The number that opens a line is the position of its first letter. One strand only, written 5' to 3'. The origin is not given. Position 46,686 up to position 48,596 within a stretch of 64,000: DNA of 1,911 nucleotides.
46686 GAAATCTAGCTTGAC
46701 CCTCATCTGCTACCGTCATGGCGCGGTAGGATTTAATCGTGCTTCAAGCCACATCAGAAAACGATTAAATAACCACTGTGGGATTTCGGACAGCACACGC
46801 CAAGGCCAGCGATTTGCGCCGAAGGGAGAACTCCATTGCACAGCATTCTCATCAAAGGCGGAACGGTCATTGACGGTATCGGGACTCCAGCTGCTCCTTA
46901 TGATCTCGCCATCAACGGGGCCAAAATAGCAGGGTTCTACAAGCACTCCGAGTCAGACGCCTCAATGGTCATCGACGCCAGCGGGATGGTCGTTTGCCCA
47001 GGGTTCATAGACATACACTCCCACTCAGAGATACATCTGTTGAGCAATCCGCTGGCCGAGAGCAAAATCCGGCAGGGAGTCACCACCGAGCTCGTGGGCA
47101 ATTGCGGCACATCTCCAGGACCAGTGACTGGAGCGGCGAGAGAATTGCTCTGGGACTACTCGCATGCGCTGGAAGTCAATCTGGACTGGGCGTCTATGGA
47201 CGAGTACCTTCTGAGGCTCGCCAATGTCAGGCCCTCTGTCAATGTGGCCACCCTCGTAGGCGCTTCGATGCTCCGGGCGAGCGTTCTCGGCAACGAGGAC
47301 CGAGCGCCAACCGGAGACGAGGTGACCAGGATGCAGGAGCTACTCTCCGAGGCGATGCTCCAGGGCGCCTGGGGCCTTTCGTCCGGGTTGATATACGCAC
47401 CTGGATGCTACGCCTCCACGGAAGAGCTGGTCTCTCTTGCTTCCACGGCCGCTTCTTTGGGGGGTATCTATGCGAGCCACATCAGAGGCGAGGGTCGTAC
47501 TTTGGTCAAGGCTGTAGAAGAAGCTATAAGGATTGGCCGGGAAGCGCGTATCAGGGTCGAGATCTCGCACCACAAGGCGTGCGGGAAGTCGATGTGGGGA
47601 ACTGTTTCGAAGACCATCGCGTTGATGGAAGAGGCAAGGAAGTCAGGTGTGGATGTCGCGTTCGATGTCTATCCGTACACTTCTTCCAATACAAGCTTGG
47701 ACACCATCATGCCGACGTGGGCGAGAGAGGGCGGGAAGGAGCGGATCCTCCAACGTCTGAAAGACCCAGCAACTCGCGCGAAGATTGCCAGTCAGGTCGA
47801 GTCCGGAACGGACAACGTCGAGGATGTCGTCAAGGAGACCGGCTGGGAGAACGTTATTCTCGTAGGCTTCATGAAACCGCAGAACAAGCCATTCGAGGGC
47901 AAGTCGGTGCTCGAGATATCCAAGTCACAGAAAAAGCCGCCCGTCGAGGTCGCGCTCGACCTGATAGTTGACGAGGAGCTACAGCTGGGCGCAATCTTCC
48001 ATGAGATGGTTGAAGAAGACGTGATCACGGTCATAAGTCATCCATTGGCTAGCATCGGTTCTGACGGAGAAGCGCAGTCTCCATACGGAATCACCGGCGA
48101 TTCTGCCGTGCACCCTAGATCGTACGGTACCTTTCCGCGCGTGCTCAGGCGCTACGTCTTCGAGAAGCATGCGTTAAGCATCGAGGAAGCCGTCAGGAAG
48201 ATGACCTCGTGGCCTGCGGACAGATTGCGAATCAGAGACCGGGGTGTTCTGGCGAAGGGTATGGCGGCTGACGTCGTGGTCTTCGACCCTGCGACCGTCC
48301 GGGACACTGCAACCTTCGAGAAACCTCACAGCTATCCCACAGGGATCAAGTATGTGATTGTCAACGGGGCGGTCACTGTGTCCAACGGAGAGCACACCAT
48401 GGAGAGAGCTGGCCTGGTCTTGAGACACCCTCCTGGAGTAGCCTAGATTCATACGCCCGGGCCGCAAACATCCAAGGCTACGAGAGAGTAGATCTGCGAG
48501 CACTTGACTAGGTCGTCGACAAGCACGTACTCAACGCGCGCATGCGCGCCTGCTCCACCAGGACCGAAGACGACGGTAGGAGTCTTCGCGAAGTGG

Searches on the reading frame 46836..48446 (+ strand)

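Call 46: search_protein_families(library=pfam, proteins=[window:46836-48446:+], max_evalue=0.00001)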
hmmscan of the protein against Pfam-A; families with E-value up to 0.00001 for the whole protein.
window:46836-48446:+ (536 aa): 2 families
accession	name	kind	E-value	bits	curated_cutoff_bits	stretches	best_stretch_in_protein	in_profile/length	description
PF07969.17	Amidohydro_3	-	1.9e-33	117.1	29.7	1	45-515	2-472/472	Amidohydrolase family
PF01979.26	Amidohydro_1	-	1e-10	41.9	25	0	441-511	268-342/345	Amidohydrolase family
